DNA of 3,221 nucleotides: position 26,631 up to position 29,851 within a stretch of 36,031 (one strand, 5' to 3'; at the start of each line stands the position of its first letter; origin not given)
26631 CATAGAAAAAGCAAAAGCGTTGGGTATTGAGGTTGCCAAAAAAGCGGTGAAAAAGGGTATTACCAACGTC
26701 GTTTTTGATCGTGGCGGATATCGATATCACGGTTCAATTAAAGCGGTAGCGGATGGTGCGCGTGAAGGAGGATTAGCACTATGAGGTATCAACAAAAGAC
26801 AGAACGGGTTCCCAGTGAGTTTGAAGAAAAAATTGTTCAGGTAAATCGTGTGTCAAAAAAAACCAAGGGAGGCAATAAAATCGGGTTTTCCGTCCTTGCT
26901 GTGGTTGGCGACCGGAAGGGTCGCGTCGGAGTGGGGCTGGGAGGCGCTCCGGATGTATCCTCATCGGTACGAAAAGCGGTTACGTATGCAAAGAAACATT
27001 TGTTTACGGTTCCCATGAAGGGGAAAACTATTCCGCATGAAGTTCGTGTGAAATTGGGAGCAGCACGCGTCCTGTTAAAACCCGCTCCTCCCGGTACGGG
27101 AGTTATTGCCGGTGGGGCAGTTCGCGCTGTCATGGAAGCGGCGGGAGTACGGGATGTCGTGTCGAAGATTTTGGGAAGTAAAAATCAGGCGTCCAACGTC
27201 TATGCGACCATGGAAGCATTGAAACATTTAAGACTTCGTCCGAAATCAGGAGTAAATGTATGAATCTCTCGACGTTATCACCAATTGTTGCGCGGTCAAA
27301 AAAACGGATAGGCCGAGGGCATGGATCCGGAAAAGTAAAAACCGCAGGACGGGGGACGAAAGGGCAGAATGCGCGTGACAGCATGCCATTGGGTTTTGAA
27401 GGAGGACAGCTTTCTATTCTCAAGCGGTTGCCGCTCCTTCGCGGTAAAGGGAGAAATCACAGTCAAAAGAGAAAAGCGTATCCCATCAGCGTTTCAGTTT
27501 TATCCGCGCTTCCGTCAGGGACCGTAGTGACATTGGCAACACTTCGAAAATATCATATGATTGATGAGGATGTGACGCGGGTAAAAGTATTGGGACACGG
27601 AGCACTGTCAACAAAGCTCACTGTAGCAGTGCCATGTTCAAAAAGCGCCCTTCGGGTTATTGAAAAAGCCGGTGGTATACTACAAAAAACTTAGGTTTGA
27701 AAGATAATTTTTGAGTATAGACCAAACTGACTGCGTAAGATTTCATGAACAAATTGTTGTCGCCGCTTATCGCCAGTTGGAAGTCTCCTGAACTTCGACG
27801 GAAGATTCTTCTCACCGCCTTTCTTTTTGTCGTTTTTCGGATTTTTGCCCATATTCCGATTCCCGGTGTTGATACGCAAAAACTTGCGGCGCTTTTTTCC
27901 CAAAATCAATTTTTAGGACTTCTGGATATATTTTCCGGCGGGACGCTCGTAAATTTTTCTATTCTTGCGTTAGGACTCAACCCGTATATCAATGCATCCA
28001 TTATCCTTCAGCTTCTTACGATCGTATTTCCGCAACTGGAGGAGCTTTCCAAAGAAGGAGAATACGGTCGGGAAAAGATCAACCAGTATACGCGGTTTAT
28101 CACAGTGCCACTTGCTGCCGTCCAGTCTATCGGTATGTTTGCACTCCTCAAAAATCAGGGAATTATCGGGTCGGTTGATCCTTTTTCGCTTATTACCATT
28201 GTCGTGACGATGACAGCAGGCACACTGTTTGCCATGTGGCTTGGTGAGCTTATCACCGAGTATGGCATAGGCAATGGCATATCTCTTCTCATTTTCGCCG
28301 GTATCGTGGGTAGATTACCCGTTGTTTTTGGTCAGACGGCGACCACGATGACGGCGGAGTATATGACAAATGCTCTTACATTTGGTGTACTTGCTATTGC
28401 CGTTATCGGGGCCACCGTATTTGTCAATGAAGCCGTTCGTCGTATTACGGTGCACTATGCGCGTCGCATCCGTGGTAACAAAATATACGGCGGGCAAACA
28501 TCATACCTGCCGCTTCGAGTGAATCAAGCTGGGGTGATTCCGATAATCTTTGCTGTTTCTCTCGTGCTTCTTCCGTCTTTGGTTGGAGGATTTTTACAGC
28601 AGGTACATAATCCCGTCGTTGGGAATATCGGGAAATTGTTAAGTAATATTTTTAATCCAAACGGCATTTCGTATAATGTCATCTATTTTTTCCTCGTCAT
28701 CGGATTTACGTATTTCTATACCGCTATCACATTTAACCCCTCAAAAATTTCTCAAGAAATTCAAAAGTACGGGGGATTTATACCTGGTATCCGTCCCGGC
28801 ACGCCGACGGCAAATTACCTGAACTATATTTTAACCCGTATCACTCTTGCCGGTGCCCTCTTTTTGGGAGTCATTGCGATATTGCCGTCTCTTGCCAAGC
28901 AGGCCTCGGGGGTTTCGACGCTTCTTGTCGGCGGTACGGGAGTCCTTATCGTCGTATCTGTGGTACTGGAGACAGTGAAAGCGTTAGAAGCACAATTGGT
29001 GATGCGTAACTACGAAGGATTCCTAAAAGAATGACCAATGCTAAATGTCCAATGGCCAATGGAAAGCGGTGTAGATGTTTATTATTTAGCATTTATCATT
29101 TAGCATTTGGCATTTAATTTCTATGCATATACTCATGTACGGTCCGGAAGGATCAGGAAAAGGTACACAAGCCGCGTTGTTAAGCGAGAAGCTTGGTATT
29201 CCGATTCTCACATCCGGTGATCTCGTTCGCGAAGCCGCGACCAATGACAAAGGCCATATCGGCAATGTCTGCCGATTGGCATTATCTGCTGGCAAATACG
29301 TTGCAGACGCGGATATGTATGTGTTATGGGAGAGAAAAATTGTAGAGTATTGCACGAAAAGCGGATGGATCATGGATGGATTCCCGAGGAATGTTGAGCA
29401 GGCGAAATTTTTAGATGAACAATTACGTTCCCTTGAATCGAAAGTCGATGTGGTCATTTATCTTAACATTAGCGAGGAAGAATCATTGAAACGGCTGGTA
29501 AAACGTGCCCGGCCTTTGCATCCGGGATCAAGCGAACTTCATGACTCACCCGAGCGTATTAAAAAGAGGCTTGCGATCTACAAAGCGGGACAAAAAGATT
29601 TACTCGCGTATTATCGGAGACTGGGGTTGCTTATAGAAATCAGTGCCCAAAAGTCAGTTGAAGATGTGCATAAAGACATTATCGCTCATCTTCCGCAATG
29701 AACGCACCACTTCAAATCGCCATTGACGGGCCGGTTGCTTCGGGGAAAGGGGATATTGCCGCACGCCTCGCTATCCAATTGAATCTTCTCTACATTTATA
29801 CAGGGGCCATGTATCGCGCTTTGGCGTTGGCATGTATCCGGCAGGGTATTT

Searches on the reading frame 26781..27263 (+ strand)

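Call 74: search_protein_families(library=pfam, proteins=[window:26781-27263:+], max_evalue=0.0001)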
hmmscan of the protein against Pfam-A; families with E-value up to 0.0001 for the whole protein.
window:26781-27263:+ (160 aa): 2 families
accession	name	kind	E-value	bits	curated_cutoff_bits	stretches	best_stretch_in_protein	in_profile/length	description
PF03719.21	Ribosomal_S5_C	-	6.5e-26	90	21.5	1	91-151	2-62/71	Ribosomal protein S5, C-terminal domain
PF00333.26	Ribosomal_S5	-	1.6e-21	76.5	27.1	1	14-78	1-65/65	Ribosomal protein S5, N-terminal domain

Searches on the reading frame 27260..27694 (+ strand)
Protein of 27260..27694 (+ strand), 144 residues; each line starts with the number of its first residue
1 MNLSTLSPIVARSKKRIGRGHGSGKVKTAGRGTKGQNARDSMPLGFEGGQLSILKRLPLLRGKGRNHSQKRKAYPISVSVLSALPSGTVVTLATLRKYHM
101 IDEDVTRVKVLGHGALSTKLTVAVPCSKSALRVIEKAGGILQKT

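Call 74: search_protein_families(library=pfam, proteins=[window:27260-27694:+], max_evalue=0.0001)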
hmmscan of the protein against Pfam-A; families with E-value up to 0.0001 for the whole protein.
window:27260-27694:+ (144 aa): 1 family
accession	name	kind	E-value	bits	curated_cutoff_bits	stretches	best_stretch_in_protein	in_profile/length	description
PF00828.25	Ribosomal_L27A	-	9.5e-09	36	21.5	1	86-139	13-69/72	Ribosomal proteins 50S-L15, 50S-L18e, 60S-L27A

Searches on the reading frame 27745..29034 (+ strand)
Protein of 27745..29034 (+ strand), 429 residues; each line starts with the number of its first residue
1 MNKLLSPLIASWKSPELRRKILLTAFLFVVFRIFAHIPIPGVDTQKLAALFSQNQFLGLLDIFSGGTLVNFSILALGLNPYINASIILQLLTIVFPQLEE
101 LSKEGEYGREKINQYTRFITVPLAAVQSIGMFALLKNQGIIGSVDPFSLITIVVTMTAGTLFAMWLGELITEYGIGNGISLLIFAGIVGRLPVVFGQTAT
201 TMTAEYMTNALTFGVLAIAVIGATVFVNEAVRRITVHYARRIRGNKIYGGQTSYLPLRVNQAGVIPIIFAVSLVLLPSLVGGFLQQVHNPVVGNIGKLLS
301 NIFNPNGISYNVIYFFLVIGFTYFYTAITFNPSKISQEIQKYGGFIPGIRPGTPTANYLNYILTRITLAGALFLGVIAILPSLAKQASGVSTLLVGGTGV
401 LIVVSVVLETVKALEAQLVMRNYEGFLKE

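Call 74: search_protein_families(library=pfam, proteins=[window:27745-29034:+], max_evalue=0.0001)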
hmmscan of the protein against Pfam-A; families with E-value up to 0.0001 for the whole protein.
window:27745-29034:+ (429 aa): 1 family
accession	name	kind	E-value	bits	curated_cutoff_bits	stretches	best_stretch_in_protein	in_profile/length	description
PF00344.25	SecY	-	1.5e-107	360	32.2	1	72-411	1-306/306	SecY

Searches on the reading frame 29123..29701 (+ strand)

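Call 74: search_protein_families(library=pfam, proteins=[window:29123-29701:+], max_evalue=0.0001)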
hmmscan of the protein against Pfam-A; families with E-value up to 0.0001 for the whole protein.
window:29123-29701:+ (192 aa): 5 families
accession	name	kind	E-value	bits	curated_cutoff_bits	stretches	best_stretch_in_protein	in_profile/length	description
PF00406.28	ADK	-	4.5e-34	118.2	26.8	1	6-166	2-148/151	Adenylate kinase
PF13207.12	AAA_17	-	3.5e-24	86.1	27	1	6-129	1-123/136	AAA domain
PF13238.12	AAA_18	-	9.1e-09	36.3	29.4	1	3-129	1-112/128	AAA domain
PF02223.23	Thymidylate_kin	-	2.1e-07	31.3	27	0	79-186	90-185/185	Thymidylate kinase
PF13671.12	AAA_33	-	1.3e-05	26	27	1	3-131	2-121/143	AAA domain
